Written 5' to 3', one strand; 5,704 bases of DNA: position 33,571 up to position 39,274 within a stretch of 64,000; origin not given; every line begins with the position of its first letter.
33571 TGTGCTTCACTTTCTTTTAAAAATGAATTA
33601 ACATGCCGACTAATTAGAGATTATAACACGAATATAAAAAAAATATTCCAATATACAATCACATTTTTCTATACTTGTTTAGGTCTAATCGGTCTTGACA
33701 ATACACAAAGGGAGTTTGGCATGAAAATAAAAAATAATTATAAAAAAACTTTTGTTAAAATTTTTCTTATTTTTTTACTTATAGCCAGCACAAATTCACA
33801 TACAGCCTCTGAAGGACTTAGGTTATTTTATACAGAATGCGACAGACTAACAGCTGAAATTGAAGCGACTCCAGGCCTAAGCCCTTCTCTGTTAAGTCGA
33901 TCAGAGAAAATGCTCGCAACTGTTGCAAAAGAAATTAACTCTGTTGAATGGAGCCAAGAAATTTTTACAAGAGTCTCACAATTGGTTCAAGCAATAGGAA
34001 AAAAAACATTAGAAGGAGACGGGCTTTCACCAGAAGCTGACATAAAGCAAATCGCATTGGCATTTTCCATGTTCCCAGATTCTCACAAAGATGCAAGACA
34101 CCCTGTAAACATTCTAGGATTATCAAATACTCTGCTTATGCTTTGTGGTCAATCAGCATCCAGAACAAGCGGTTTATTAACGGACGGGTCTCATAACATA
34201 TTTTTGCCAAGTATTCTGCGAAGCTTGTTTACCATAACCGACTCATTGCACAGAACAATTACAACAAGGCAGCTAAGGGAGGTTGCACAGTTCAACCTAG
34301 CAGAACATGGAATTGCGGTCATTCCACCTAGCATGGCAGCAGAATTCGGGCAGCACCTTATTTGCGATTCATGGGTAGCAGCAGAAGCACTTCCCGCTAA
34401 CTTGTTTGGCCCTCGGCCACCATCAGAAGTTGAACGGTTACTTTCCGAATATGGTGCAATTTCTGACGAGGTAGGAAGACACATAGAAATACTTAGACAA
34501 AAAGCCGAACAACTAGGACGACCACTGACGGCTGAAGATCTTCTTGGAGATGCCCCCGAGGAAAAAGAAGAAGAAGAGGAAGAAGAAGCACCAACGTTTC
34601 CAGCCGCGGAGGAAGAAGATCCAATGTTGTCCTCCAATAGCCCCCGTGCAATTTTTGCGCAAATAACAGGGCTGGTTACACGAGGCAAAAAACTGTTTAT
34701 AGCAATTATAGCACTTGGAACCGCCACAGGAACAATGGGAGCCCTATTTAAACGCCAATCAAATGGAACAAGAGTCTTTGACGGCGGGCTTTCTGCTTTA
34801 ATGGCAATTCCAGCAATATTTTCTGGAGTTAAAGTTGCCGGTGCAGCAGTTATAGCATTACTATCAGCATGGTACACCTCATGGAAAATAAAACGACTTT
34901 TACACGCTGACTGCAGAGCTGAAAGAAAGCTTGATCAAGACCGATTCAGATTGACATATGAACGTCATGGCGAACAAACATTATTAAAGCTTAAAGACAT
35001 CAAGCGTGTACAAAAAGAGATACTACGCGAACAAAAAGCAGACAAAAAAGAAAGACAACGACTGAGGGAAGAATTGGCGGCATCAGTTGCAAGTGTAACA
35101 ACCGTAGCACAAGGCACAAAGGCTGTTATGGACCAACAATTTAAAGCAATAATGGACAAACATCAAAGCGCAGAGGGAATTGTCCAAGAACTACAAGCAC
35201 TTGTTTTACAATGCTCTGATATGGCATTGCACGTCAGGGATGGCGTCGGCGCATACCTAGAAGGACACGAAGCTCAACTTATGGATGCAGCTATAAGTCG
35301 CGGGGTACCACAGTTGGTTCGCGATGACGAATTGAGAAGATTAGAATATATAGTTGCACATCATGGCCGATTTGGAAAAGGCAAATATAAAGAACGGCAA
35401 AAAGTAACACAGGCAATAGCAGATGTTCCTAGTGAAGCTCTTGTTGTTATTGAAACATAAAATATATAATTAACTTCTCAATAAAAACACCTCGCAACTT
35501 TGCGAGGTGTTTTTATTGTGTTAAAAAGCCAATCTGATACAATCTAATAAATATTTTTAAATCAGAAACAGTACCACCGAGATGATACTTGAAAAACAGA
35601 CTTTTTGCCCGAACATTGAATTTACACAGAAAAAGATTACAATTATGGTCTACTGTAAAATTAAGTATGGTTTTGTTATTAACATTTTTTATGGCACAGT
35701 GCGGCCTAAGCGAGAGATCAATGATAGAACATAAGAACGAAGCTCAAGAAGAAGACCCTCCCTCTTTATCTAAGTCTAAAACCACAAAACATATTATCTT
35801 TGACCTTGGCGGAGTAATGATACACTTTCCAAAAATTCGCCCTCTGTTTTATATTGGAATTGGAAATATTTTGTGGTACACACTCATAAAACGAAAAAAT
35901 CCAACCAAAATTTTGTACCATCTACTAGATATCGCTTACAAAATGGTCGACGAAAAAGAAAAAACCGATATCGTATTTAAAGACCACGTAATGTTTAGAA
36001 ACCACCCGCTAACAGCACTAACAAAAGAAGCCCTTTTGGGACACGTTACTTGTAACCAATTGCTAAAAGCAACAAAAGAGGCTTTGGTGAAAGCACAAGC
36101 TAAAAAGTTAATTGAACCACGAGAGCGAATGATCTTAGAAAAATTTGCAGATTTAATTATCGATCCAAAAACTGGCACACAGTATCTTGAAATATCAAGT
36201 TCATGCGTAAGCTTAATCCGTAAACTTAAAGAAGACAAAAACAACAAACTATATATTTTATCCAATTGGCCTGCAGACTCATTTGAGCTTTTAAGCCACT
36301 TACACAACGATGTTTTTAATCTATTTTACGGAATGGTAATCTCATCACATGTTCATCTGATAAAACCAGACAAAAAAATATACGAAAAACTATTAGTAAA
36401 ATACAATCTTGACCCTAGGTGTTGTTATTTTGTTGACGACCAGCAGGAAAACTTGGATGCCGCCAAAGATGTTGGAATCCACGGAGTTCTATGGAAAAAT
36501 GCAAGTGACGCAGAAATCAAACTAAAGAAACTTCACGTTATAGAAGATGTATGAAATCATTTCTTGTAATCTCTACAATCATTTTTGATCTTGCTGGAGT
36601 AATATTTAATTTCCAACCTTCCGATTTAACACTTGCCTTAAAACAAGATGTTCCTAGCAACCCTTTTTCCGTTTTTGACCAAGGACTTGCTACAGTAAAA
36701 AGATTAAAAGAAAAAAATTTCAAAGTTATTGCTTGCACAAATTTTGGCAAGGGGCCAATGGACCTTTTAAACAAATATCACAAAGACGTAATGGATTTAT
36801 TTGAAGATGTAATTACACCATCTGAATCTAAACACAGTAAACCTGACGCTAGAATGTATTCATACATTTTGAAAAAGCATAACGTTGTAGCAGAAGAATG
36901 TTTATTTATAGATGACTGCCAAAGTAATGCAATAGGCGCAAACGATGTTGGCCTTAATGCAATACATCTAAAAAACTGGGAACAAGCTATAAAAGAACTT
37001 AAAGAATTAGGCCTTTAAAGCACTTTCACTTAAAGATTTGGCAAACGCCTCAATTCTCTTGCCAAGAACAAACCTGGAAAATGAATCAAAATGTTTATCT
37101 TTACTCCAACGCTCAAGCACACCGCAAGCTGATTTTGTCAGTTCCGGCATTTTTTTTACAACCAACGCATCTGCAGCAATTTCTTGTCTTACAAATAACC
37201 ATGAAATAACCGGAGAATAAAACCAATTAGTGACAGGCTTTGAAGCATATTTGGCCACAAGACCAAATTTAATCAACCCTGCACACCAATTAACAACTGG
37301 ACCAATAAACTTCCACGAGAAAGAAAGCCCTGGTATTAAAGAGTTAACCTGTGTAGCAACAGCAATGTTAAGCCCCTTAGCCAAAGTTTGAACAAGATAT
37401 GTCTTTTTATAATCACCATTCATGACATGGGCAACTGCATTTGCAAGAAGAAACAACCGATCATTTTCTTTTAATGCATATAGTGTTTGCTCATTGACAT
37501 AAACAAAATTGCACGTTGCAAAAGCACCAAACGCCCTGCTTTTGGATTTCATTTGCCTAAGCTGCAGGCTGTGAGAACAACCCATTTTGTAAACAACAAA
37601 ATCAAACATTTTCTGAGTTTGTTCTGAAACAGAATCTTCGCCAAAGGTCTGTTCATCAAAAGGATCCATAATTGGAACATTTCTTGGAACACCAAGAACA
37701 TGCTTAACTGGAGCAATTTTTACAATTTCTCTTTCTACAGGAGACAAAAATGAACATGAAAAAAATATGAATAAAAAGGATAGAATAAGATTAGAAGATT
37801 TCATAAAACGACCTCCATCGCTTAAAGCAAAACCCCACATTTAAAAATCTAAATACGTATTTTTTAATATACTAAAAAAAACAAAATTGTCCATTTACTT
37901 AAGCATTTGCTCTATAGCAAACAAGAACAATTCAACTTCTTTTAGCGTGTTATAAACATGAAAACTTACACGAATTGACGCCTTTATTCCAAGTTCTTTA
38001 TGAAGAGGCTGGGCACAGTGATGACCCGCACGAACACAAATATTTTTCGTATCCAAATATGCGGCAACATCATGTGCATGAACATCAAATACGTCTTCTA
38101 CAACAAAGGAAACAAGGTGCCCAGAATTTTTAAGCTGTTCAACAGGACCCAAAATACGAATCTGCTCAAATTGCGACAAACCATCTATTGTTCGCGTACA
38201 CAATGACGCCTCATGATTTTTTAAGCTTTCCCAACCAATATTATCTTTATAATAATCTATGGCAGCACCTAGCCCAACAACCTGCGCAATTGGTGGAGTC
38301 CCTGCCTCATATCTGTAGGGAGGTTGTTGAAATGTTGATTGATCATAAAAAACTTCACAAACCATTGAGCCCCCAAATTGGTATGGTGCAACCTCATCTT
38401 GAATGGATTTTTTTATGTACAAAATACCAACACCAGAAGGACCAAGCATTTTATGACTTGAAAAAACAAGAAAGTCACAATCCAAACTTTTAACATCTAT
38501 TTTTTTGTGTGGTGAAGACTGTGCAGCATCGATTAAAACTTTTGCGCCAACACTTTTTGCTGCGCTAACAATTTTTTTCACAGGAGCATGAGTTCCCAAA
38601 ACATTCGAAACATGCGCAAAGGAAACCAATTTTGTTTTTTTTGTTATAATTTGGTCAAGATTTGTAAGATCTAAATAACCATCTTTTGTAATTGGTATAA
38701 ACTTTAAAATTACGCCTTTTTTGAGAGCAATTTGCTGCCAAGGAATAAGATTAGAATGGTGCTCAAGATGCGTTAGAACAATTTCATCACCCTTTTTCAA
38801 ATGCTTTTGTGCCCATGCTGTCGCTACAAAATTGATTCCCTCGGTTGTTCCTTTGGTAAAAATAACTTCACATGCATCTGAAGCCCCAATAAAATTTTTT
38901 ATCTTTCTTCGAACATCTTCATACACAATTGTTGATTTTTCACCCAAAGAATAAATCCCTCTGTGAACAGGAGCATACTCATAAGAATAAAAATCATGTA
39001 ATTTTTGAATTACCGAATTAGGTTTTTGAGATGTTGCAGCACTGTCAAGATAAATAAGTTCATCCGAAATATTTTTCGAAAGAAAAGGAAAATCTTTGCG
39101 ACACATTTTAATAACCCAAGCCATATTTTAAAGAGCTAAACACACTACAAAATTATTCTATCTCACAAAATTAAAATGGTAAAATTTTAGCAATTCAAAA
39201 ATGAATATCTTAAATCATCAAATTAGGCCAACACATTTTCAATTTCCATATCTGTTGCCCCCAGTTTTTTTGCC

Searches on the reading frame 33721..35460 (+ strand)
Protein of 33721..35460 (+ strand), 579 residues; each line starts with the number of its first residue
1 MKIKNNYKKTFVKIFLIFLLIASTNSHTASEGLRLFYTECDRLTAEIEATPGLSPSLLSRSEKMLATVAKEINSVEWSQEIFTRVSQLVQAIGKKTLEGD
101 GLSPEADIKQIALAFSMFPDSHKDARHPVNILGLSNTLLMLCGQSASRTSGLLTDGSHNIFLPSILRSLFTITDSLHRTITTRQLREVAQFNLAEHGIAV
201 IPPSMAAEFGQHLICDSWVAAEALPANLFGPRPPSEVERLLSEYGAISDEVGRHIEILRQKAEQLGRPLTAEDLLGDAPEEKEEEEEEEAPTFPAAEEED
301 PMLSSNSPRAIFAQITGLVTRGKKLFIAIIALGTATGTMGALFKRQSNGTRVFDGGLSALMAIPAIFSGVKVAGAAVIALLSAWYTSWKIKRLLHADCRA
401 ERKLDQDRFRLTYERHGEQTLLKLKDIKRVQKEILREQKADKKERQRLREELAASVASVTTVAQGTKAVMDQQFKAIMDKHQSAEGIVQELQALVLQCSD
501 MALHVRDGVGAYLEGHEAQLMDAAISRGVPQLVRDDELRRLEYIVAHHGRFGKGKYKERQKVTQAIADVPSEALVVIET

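Call 5: search_protein_families(library=pfam, proteins=[window:33721-35460:+], max_evalue=1)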
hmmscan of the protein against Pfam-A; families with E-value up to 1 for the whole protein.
window:33721-35460:+ (579 aa): 2 families
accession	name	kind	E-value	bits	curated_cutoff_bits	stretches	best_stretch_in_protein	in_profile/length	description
PF18780.6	HNH_repeat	-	0.054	14.3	26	1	255-275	7-27/54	Homing endonuclease associated repeat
PF20994.3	CENPU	-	0.12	12.4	27.8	1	402-493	59-148/200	CENPU protein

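Call 67: search_solved_structures(query=window:33721-35460:+, max_evalue=1)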
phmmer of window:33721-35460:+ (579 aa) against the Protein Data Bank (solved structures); distinct sequences matched with E-value up to 1: 4.
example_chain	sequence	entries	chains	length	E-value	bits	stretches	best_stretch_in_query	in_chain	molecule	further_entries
8f3c_K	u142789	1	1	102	0.035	16.1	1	408-469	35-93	DNA-directed RNA polymerase subunit omega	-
3iyd_E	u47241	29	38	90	0.24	13.4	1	408-466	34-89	DNA-directed RNA polymerase subunit omega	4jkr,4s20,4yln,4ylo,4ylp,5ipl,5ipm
10ma_K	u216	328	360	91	0.25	13.3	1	408-466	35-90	DNA-directed RNA polymerase subunit omega | Escherichia coli RNA polymerase omega subunit | RpoZ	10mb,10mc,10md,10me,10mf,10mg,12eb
6n61_E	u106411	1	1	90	0.37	12.8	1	408-465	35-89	DNA-directed RNA polymerase subunit omega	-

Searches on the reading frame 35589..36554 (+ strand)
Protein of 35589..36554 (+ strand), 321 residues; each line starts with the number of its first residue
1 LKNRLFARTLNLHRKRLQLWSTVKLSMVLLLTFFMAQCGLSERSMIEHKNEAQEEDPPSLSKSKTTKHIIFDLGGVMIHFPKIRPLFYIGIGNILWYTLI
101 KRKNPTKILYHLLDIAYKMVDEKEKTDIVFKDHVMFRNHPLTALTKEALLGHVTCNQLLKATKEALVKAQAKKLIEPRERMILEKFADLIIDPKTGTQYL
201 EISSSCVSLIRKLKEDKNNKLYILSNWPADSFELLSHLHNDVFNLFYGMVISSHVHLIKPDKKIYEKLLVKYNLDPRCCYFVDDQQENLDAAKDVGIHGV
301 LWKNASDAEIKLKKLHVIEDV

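Call 55: search_protein_families(library=pfam, proteins=[window:35589-36554:+], max_evalue=0.001)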
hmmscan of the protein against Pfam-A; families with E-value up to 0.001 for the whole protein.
window:35589-36554:+ (321 aa): 2 families
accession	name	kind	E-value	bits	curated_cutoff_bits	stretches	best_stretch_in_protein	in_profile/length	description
PF00702.32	Hydrolase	-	5.8e-10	40.3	26.4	1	67-296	2-191/191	haloacid dehalogenase-like hydrolase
PF13419.12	HAD_2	-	6.6e-09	36.6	23.8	1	168-298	47-174/178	Haloacid dehalogenase-like hydrolase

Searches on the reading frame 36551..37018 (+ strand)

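Call 55: search_protein_families(library=pfam, proteins=[window:36551-37018:+], max_evalue=0.001)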
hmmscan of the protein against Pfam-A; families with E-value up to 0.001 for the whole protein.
window:36551-37018:+ (155 aa): 2 families
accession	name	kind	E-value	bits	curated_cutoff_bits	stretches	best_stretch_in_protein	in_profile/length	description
PF00702.32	Hydrolase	-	1.7e-13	51.8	26.4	1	46-134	104-191/191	haloacid dehalogenase-like hydrolase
PF13419.12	HAD_2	-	1.2e-09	39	23.8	1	39-138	78-176/178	Haloacid dehalogenase-like hydrolase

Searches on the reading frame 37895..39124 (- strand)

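Call 89: search_protein_families(library=pfam, proteins=[window:37895-39124:-], max_evalue=0.00001)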
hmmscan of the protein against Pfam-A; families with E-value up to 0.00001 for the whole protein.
window:37895-39124:- (409 aa): 3 families
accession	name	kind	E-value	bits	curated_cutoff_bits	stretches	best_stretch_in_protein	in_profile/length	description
PF00266.25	Aminotran_5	-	2.9e-138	461.3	21.5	1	24-400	1-371/371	Aminotransferase class-V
PF01053.26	Cys_Met_Meta_PP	-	8e-07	28.4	27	1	104-228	83-201/381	Cys/Met metabolism PLP-dependent enzyme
PF00155.27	Aminotran_1_2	-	1.1e-06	28.5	19.7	1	67-201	43-187/361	Aminotransferase class I and II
